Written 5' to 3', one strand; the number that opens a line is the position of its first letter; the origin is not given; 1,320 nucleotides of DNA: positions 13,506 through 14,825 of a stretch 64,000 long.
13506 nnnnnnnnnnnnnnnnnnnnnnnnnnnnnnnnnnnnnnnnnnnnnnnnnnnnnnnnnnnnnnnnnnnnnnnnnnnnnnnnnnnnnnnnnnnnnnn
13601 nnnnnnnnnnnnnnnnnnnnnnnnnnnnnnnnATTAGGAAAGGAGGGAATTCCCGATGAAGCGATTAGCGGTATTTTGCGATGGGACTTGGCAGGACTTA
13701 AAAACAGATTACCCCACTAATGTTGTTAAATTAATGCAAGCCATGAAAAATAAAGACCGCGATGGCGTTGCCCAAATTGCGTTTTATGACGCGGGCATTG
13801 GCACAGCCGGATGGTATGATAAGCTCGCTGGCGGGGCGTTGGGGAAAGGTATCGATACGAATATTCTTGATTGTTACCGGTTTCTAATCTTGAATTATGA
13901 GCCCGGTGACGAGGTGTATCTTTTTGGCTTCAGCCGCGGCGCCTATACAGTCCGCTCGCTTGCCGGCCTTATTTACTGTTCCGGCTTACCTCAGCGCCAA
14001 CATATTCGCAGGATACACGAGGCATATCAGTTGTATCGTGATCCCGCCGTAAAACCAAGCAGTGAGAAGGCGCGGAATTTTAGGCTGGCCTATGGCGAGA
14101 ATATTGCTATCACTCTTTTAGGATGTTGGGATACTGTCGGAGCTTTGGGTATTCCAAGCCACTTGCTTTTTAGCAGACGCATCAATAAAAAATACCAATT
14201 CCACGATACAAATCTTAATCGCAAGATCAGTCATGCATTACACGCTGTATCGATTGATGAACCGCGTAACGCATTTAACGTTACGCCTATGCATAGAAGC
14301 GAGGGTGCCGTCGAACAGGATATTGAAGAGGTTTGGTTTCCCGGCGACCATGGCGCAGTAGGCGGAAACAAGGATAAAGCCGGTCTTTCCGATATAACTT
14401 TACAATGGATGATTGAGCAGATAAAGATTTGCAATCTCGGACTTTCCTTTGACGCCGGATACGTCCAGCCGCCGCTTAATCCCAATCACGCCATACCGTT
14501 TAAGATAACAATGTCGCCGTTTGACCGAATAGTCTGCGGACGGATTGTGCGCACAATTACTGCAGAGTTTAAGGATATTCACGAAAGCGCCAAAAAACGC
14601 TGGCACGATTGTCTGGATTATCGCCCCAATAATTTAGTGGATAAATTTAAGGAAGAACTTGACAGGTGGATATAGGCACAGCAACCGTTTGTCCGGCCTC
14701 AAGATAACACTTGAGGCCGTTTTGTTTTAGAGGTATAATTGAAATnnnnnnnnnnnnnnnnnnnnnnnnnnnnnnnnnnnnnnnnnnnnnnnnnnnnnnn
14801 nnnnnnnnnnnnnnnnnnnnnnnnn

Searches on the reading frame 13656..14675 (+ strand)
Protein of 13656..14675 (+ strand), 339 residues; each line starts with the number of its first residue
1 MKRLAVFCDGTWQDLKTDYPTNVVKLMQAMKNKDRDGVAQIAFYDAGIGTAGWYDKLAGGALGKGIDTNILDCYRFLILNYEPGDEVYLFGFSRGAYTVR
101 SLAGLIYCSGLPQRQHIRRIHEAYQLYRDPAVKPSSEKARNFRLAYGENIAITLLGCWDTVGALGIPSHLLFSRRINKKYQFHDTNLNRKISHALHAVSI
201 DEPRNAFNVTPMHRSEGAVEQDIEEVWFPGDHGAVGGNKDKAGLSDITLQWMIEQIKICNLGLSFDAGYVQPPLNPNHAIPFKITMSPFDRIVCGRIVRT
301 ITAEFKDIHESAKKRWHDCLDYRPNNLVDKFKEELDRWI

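Call 3: search_protein_families(library=pfam, proteins=[window:13656-14675:+], max_evalue=0.01)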
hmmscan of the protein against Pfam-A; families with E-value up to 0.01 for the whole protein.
window:13656-14675:+ (339 aa): 1 family
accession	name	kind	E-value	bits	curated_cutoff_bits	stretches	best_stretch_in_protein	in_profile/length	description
PF09994.14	T6SS_Tle1-like_cat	-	3e-82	276.6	27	1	2-255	1-287/287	T6SS, Phospholipase effector Tle1-like, catalytic domain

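Call 4: search_protein_families(library=ncbifam, proteins=[window:13656-14675:+], max_evalue=0.01)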
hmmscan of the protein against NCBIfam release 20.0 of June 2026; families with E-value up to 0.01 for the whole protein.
window:13656-14675:+ (339 aa): 0 families

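Call 13: find_encoding_contigs(protein=window:13656-14675:+, flank=10000, max_places=10)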
Protein window:13656-14675:+ (339 aa): 1 contig read that carries it; 1 place shown.
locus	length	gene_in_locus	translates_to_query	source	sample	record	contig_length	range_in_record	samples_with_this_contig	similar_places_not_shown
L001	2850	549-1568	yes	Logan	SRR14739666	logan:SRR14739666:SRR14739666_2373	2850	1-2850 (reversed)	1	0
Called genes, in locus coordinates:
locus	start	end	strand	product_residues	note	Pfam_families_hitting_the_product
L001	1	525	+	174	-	?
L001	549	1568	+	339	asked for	PF09994:T6SS_Tle1-like_cat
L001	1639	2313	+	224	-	PF04140:ICMT, PF04191:PEMT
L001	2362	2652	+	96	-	-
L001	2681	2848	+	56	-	?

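Call 14: find_homologous_proteins(query=window:13656-14675:+, max_evalue=1e-10)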
Query window:13656-14675:+ (339 aa): 7955 proteins with E <= 1e-10 among 8000 candidates; the best 120 are listed.
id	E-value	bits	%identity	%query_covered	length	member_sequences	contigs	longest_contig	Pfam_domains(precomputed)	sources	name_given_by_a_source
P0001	1.1e-236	803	100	100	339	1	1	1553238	PF09994.15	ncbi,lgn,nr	ncbi:MAG: DUF2235 domain-containing protein [Candidatus Omnitrophota bacterium]|nr:MAG: DUF2235 doma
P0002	2.6e-164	565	71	100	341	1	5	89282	PF09994.15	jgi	-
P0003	3.0e-159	548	69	100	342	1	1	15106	PF09994.15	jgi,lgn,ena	-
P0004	8.7e-133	461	60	100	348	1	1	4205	PF09994.15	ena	-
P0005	3.0e-118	413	57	99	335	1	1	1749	PF09994.15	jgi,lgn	jgi:uncharacterized protein (DUF2235 family)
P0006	8.1e-116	405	54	100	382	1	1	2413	PF09994.15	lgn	-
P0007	3.6e-114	400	52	100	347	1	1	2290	PF09994.15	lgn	-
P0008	9.9e-114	398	54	100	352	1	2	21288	PF09994.15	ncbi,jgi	jgi:uncharacterized protein (DUF2235 family)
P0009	1.0e-113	398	57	99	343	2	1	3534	PF09994.15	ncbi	ncbi:MAG TPA: DUF2235 domain-containing protein [Cyanophyceae cyanobacterium]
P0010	1.0e-113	398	54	100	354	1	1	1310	PF09994.15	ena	-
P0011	2.6e-113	397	55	100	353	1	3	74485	PF09994.15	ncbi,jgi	jgi:uncharacterized protein (DUF2235 family)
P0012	3.8e-113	396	55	100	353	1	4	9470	PF09994.15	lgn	-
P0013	5.2e-112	393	56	96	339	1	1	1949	PF09994.15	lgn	-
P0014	5.9e-112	392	55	99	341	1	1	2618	PF09994.15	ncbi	-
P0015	7.1e-112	392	55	100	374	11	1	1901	PF09994.15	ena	-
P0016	1.1e-111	391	53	100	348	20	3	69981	PF09994.15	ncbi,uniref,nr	ncbi:MAG: DUF2235 domain-containing protein [Moorea sp. SIO3I7]|uniref:DUF2235 domain-containing pro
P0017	1.3e-111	391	55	100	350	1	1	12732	PF09994.15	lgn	-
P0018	1.5e-110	388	54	100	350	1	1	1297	PF09994.15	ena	-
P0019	1.9e-110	387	54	100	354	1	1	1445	PF09994.15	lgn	-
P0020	2.1e-110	387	53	100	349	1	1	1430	PF09994.15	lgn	-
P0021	2.1e-110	387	53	99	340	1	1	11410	PF09994.15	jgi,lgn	jgi:uncharacterized protein (DUF2235 family)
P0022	2.7e-110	387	54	99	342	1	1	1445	PF09994.15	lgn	-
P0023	3.1e-110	387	55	99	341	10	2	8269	PF09994.15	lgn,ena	-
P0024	3.3e-110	387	54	96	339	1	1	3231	PF09994.15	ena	-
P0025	7.3e-110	385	52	99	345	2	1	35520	PF09994.15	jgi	jgi:uncharacterized protein (DUF2235 family)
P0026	7.9e-110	385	54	96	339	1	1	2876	PF09994.15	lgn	-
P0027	1.3e-109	385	54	99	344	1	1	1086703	PF09994.15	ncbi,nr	ncbi:MAG: DUF2235 domain-containing protein [Leptolyngbya sp. SIO1E4]|nr:DUF2235 domain-containing p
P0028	1.4e-109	385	55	96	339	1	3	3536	PF09994.15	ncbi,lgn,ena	-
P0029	1.6e-109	384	53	100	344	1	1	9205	PF09994.15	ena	-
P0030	2.3e-109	384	54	99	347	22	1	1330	PF09994.15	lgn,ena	-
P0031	2.3e-109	384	53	99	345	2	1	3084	PF09994.15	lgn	-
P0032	2.4e-109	384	55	99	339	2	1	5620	PF09994.15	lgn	-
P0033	2.6e-109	384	54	100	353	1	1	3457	PF09994.15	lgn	-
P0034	4.0e-109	383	53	99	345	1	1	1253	PF09994.15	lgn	-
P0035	4.0e-109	383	55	99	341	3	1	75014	PF09994.15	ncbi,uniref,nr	ncbi:DUF2235 domain-containing protein [Aliterella atlantica]|uniref:T6SS Phospholipase effector Tle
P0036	4.4e-109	383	54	96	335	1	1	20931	PF09994.15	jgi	jgi:uncharacterized protein (DUF2235 family)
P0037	4.9e-109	383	54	100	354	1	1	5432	PF09994.15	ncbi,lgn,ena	-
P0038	5.0e-109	383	53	100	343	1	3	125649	PF09994.15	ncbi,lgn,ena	-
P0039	5.2e-109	383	55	99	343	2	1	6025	PF09994.15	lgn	-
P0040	5.9e-109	382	54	100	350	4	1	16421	PF09994.15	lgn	-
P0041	9.0e-109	382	54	96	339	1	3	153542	PF09994.15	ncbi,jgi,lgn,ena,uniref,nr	ncbi:DUF2235 domain-containing protein [Aetokthonos hydrillicola Thurmond2011]|jgi:uncharacterized p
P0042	2.1e-108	381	54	96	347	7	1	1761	PF09994.15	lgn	-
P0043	3.5e-108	380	53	100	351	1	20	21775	PF09994.15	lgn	-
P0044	3.7e-108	380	54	96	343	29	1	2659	PF09994.15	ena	-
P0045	5.1e-108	379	54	99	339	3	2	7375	PF09994.15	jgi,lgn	jgi:uncharacterized protein (DUF2235 family)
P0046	5.8e-108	379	52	100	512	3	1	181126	PF09994.15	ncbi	-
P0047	5.9e-108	379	54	99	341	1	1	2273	PF09994.15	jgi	-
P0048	6.1e-108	379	54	96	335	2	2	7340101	PF09994.15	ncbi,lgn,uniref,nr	ncbi:DUF2235 domain-containing protein [Nostoc sp. ATCC 53789]|uniref:DUF2235 domain-containing prot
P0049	6.4e-108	379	54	99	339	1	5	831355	PF09994.15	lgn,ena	-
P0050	6.8e-108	379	55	96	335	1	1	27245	PF09994.15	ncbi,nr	ncbi:DUF2235 domain-containing protein [Nostoc sp. HG1]|nr:DUF2235 domain-containing protein [Nostoc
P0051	7.3e-108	379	55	99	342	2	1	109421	PF09994.15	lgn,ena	-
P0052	7.5e-108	379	53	96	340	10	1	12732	PF09994.15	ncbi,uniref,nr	ncbi:DUF2235 domain-containing protein [Phormidium sp. LEGE 05292]|uniref:DUF2235 domain-containing 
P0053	8.1e-108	379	53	96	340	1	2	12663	PF09994.15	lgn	-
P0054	8.4e-108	379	53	96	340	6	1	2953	PF09994.15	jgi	-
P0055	8.5e-108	379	55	99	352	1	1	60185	PF09994.15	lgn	-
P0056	9.1e-108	379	53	96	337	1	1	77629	PF09994.15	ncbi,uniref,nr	ncbi:DUF2235 domain-containing protein [Argonema antarcticum]|uniref:DUF2235 domain-containing prote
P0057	1.0e-107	378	52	99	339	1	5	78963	PF09994.15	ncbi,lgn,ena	-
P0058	1.0e-107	378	54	96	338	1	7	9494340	PF09994.15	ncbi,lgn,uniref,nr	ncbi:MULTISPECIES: DUF2235 domain-containing protein [Nostocales]|uniref:DUF2235 domain-containing p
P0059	1.3e-107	378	55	96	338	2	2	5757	PF09994.15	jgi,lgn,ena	-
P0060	1.6e-107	378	54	96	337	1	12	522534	PF09994.15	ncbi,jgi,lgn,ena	-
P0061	1.7e-107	378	53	99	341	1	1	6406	PF09994.15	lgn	-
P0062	2.0e-107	377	54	99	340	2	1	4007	PF09994.15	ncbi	-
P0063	2.0e-107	377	54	100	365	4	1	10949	PF09994.15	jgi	-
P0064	2.1e-107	377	53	96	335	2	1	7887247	PF09994.15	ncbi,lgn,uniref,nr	ncbi:DUF2235 domain-containing protein [Nostoc sp. TCL240-02]|uniref:DUF2235 domain-containing prote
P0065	2.1e-107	377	54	96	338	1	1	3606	PF09994.15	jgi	jgi:uncharacterized protein (DUF2235 family)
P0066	2.1e-107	377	52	99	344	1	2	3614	PF09994.15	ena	-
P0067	2.1e-107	377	55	99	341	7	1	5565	PF09994.15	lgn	-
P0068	2.3e-107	377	55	99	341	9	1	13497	PF09994.15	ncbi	-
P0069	3.2e-107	377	53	96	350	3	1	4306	PF09994.15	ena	-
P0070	3.3e-107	377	53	99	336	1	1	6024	PF09994.15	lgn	-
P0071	3.9e-107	376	54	96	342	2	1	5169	PF09994.15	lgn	-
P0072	4.0e-107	376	53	96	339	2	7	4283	PF09994.15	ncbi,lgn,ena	-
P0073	4.2e-107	376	53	100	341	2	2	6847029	PF09994.15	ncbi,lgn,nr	ncbi:hypothetical protein NIES4074_15750 [Cylindrospermum sp. NIES-4074]|nr:hypothetical protein NIE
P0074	5.4e-107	376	52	100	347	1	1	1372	PF09994.15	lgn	-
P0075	5.4e-107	376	55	96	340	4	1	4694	PF09994.15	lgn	-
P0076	5.8e-107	376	52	99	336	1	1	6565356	PF09994.15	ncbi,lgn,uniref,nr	ncbi:hypothetical protein NIES21_00790 [Anabaenopsis circularis NIES-21]|uniref:T6SS Phospholipase e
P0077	5.9e-107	376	52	99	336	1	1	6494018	PF09994.15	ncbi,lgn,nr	ncbi:hypothetical protein NIES2109_43350 [Nostoc sp. HK-01]|nr:hypothetical protein NIES2109_43350 [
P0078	6.0e-107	376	54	96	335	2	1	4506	PF09994.15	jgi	-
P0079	7.0e-107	376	54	99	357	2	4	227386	PF09994.15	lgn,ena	-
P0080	7.2e-107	376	52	99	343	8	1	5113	PF09994.15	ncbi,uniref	ncbi:DUF2235 domain-containing protein [Allocoleopsis sp.]|uniref:DUF2235 domain-containing protein 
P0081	8.1e-107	375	52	99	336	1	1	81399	PF09994.15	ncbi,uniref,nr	ncbi:DUF2235 domain-containing protein [Nostoc sp. LEGE 06077]|uniref:DUF2235 domain-containing prot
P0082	8.1e-107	375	53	99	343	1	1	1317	PF09994.15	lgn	-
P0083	8.8e-107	375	52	100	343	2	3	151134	PF09994.15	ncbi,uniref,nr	ncbi:MAG: DUF2235 domain-containing protein [Moorea sp. SIO3I7]|uniref:DUF2235 domain-containing pro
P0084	1.0e-106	375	53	99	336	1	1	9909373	PF09994.15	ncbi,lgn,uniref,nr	ncbi:hypothetical protein NIES2100_76720 [Calothrix sp. NIES-2100]|uniref:DUF2235 domain-containing 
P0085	1.2e-106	375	53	96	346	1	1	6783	PF09994.15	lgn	-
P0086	1.3e-106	375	53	99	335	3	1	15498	PF09994.15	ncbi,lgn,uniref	ncbi:MAG: DUF2235 domain-containing protein [Nostoc sp.]|uniref:DUF2235 domain-containing protein n=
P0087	1.3e-106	375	51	99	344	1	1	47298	PF09994.15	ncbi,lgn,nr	ncbi:MAG: DUF2235 domain-containing protein [Cyanobacteriota bacterium]|nr:DUF2235 domain-containing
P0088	1.4e-106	375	53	96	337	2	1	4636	PF09994.15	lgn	-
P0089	1.4e-106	375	53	100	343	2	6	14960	PF09994.15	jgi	jgi:uncharacterized protein (DUF2235 family)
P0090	1.6e-106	374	53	96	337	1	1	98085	PF09994.15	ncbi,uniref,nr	ncbi:DUF2235 domain-containing protein [Argonema galeatum]|uniref:DUF2235 domain-containing protein 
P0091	1.6e-106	374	54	99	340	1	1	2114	PF09994.15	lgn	-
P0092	1.7e-106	374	53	99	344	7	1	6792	PF09994.15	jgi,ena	jgi:uncharacterized protein (DUF2235 family)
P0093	2.0e-106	374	53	99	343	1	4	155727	PF09994.15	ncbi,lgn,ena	ncbi:MAG: DUF2235 domain-containing protein [Thermosynechococcaceae cyanobacterium]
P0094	2.0e-106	374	54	96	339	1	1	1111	PF09994.15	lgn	-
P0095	2.0e-106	374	54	96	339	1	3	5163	PF09994.15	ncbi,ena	-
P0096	2.3e-106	374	53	96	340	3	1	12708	PF09994.15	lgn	-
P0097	2.7e-106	374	52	99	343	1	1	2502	PF09994.15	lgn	-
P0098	3.2e-106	373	53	96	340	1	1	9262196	PF09994.15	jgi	jgi:uncharacterized protein (DUF2235 family)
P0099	3.3e-106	373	53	100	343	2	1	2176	PF09994.15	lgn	-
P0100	3.5e-106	373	53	96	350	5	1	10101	PF09994.15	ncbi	ncbi:MAG: DUF2235 domain-containing protein [Actinomycetota bacterium]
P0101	3.6e-106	373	53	99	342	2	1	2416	PF09994.15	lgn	-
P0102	4.2e-106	373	54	100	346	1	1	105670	PF09994.15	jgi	-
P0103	4.6e-106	373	54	96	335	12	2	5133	PF09994.15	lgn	-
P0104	5.4e-106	373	51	100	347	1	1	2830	PF09994.15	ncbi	ncbi:MAG: DUF2235 domain-containing protein [Thermosynechococcaceae cyanobacterium]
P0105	5.4e-106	373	53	96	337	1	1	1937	PF09994.15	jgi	jgi:uncharacterized protein (DUF2235 family)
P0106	6.3e-106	373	53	96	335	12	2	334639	PF09994.15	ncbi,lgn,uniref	ncbi:DUF2235 domain-containing protein [Nostoc sp.]|uniref:DUF2235 domain-containing protein n=1 Tax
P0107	6.5e-106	372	51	99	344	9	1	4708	PF09994.15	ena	-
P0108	7.5e-106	372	54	96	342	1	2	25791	PF09994.15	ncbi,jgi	jgi:uncharacterized protein (DUF2235 family)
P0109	7.5e-106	372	54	96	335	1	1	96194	PF09994.15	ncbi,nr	ncbi:DUF2235 domain-containing protein [Nostoc muscorum FACHB-395]|nr:DUF2235 domain-containing prot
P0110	7.7e-106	372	53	96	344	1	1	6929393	PF09994.15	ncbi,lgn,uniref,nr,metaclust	ncbi:DUF2235 domain-containing protein [Kamptonema formosum]|uniref:DUF2235 domain-containing protei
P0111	8.2e-106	372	53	100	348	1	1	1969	PF09994.15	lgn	-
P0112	8.9e-106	372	53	96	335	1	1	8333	PF09994.15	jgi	jgi:uncharacterized protein (DUF2235 family)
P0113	9.3e-106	372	53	96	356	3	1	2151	PF09994.15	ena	-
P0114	9.5e-106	372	53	100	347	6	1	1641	PF09994.15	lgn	-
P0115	1.0e-105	372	53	96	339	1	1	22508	PF09994.15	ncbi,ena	-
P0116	1.2e-105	372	54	96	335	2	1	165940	PF09994.15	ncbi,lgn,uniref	ncbi:MAG: DUF2235 domain-containing protein [Nostoc sp.]|uniref:DUF2235 domain-containing protein n=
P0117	1.2e-105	372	54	96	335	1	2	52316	PF09994.15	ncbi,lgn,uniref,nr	ncbi:MAG: DUF2235 domain-containing protein [Nostoc sp. EfeVER01]|uniref:DUF2235 domain-containing p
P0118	1.3e-105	372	52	98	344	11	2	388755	PF09994.15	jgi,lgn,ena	jgi:uncharacterized protein (DUF2235 family)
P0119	1.3e-105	371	54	96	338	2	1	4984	PF09994.15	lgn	-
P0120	1.4e-105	371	53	96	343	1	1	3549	PF09994.15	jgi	jgi:uncharacterized protein (DUF2235 family)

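Call 15: find_encoding_contigs(protein=P0002, flank=8000, max_places=5)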
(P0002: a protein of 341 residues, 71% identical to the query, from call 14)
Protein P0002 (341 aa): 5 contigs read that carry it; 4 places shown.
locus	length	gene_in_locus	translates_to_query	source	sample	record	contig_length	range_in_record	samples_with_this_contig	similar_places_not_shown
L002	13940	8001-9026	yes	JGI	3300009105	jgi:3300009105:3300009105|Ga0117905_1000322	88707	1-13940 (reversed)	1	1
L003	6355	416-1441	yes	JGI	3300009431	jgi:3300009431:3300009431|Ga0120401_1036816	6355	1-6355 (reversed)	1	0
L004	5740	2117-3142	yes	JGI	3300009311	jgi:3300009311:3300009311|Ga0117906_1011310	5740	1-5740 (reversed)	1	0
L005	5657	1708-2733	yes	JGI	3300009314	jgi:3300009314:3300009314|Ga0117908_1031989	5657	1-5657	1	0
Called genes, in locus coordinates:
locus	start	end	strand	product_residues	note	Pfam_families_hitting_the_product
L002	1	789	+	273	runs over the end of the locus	-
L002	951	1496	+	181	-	PF10543:ORF6N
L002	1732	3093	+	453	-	PF13385:Laminin_G_3, PF22352:K319L-like_PKD, PF05345:He_PIG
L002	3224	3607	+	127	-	PF20393:Pro_CA_2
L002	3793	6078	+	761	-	PF05048:NosD, PF13229:Beta_helix, PF15902:Sortilin-Vps10 (weak), PF02012:BNR (faint)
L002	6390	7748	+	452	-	PF13385:Laminin_G_3, PF18911:PKD_4 (weak), PF22352:K319L-like_PKD (faint), PF05345:He_PIG (weak)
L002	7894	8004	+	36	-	-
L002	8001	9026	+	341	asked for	PF09994:T6SS_Tle1-like_cat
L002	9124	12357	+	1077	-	PF00270:DEAD, PF04851:ResIII, PF18766:SWI2_SNF2, PF00271:Helicase_C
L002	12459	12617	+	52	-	PF04014:MazE_antitoxin (weak)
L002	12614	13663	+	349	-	PF04389:Peptidase_M28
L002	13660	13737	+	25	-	-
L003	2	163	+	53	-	?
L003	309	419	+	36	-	-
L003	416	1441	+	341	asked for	PF09994:T6SS_Tle1-like_cat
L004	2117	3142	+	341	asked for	PF09994:T6SS_Tle1-like_cat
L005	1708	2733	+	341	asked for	PF09994:T6SS_Tle1-like_cat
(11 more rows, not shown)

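Call 16: find_encoding_contigs(protein=P0003, flank=8000, max_places=3)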
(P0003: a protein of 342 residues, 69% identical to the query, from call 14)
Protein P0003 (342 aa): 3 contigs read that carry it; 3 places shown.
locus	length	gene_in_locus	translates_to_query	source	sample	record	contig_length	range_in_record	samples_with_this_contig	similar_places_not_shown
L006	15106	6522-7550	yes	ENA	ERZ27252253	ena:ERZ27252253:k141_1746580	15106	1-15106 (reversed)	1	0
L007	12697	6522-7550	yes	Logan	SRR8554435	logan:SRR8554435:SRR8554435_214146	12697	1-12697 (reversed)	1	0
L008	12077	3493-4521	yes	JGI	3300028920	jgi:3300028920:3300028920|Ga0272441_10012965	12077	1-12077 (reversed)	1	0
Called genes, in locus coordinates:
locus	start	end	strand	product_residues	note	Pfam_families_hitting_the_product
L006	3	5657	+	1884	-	?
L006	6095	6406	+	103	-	-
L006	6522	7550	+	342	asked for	PF09994:T6SS_Tle1-like_cat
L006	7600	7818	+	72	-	-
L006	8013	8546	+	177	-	PF10543:ORF6N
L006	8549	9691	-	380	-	PF02684:LpxB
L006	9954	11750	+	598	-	PF00664:ABC_membrane, PF02463:SMC_N (faint), PF00005:ABC_tran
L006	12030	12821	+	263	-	PF00318:Ribosomal_S2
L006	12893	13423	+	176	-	PF00889:EF_TS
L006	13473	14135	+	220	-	PF00696:AA_kinase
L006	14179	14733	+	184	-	PF01765:RRF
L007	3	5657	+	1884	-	?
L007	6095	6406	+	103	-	-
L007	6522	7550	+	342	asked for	PF09994:T6SS_Tle1-like_cat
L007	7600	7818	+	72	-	-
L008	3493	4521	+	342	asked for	PF09994:T6SS_Tle1-like_cat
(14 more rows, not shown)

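Call 30: search_solved_structures(query=window:13656-14675:+, max_evalue=0.01, show_alignments=3)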
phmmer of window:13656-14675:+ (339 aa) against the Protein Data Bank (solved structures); distinct sequences matched with E-value up to 0.01: 0.
